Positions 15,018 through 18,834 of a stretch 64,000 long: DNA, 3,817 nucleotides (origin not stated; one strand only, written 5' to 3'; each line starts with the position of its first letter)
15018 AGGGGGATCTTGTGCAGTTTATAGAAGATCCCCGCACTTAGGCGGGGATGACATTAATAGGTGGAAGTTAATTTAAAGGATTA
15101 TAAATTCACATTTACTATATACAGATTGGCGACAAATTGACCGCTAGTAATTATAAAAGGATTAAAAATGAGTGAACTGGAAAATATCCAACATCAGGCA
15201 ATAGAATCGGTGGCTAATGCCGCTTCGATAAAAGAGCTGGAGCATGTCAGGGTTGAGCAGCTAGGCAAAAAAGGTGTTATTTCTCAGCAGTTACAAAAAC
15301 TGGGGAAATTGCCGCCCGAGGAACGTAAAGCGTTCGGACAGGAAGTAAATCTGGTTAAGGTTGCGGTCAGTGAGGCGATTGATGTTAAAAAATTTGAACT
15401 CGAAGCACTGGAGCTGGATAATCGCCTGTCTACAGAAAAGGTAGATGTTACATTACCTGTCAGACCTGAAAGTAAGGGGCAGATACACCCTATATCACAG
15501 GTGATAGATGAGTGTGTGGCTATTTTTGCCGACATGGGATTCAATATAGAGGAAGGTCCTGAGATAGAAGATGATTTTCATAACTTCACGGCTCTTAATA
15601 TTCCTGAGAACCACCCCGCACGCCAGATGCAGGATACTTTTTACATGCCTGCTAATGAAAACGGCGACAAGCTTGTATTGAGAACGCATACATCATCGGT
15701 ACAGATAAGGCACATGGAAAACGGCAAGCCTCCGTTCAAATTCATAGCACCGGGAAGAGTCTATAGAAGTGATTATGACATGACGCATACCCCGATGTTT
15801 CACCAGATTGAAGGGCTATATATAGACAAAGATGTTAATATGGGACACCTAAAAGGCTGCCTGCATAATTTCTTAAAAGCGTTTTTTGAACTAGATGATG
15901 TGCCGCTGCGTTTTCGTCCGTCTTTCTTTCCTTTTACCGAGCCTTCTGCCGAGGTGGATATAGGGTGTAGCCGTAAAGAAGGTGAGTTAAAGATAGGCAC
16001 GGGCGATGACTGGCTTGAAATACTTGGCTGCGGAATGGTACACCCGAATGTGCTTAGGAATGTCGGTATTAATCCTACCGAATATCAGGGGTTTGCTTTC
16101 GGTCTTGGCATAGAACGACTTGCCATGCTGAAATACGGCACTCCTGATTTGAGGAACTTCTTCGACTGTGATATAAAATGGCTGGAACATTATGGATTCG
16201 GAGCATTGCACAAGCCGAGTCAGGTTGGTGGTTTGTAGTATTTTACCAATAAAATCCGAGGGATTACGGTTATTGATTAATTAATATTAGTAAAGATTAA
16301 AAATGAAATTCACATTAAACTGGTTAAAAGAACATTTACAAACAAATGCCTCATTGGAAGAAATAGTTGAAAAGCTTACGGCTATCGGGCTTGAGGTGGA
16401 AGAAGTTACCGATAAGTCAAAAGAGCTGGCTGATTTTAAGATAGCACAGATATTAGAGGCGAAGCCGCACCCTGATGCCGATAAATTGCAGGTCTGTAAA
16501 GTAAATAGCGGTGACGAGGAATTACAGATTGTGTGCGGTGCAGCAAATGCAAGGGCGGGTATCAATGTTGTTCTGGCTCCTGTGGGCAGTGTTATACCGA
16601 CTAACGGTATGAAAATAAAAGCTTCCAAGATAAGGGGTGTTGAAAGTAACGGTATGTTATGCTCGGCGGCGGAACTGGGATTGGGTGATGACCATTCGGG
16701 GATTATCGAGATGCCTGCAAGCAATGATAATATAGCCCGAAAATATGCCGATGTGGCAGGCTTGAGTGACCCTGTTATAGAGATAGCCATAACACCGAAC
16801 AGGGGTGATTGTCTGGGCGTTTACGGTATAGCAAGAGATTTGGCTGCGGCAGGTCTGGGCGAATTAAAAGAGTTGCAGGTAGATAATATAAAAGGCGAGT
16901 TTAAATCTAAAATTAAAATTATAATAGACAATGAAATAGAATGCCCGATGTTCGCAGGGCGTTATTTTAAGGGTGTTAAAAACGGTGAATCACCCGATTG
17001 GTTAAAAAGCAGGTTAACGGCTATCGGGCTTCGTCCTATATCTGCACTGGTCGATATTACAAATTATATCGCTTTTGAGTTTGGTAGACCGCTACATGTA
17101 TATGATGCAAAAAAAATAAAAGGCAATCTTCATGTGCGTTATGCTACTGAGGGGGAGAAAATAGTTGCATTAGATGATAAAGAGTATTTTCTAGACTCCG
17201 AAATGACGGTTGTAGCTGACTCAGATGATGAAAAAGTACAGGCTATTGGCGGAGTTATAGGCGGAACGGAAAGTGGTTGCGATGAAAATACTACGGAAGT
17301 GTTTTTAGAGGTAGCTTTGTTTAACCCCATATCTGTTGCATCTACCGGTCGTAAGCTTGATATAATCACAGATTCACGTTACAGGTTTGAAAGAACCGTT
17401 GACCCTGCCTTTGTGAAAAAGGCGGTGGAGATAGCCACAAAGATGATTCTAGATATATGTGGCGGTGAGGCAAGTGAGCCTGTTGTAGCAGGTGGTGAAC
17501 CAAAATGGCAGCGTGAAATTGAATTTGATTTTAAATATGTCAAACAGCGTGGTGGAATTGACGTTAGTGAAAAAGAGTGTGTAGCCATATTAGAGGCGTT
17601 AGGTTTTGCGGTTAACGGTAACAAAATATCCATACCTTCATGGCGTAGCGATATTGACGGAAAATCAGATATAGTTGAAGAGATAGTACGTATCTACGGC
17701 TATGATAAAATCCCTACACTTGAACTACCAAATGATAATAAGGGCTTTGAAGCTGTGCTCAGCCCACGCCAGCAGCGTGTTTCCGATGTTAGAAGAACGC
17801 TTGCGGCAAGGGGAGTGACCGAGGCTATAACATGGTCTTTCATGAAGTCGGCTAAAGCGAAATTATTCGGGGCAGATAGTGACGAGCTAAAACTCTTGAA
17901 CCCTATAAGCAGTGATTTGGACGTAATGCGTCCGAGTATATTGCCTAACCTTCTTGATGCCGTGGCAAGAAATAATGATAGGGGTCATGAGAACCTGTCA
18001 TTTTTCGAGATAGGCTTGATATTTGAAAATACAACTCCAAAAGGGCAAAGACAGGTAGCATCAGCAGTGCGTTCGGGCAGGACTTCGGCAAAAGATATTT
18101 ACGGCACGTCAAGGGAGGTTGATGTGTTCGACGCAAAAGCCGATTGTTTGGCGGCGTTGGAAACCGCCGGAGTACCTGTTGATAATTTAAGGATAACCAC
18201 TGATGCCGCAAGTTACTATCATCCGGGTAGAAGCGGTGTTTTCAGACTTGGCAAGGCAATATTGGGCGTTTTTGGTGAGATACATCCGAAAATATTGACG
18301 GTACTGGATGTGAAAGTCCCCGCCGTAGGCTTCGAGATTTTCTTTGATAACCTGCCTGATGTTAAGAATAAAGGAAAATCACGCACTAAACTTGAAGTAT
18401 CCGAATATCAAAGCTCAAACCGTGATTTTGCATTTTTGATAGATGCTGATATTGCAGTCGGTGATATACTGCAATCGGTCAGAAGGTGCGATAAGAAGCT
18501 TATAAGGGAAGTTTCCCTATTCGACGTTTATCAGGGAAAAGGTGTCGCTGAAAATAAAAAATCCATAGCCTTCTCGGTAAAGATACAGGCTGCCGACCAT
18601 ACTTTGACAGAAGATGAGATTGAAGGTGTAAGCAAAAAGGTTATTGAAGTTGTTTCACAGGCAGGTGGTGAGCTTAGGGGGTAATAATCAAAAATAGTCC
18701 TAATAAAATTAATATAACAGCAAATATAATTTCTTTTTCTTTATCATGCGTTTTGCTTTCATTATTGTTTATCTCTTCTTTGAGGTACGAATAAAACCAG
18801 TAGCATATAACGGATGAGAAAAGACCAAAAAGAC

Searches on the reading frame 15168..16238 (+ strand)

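Call 8: search_protein_families(library=pfam, proteins=[window:15168-16238:+], max_evalue=0.00001)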
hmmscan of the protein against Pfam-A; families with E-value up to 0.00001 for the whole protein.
window:15168-16238:+ (356 aa): 2 families
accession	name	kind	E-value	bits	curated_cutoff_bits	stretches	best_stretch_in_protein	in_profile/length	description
PF01409.25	tRNA-synt_2d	-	4.8e-103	344.4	19.8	1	91-341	1-245/246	tRNA synthetases class II core domain (F)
PF02912.23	Phe_tRNA-synt_N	-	1.1e-21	77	22.3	1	20-87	2-69/69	Aminoacyl tRNA synthetase class II, N-terminal domain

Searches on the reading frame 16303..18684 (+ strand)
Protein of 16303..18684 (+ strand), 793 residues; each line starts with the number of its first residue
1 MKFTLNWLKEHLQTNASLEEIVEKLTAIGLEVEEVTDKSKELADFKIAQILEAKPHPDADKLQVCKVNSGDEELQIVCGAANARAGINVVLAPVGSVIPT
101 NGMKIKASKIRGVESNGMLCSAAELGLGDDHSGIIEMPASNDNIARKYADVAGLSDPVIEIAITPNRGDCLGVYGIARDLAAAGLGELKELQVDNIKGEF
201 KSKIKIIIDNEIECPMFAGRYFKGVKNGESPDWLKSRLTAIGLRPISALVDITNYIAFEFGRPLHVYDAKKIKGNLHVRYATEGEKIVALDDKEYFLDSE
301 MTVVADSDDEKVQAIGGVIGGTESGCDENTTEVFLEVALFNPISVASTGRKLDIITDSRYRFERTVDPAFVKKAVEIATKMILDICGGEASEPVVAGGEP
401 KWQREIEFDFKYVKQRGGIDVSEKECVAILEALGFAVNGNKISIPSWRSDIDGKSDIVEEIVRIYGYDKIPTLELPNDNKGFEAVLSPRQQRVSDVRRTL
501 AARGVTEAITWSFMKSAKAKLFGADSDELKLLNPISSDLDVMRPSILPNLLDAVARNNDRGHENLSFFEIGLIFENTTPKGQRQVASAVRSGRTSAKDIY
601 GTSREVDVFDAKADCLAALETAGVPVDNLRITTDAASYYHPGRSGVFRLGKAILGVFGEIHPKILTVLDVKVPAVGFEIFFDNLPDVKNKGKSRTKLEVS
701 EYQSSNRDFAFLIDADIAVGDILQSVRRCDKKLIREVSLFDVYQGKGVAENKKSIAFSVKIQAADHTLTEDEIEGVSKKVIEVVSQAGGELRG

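Call 8: search_protein_families(library=pfam, proteins=[window:16303-18684:+], max_evalue=0.00001)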
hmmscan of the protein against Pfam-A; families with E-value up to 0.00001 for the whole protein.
window:16303-18684:+ (793 aa): 5 families
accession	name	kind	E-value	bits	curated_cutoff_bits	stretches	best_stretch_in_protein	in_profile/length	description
PF03483.22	B3_4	-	1.4e-65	220.6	29.3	1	214-387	2-174/174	B3/4 domain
PF17759.6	tRNA_synthFbeta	-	8.7e-48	163.1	22.4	1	484-679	13-212/214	Phenylalanyl tRNA synthetase beta chain CLM domain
PF03147.19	FDX-ACB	-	3e-26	92.1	31.1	1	700-792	1-94/94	Ferredoxin-fold anticodon binding domain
PF01588.26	tRNA_bind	-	8.1e-23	80.8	27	1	46-140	2-90/96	Putative tRNA binding domain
PF03484.21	B5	-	5.2e-21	75.1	28.6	1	406-467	1-67/67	tRNA synthetase B5 domain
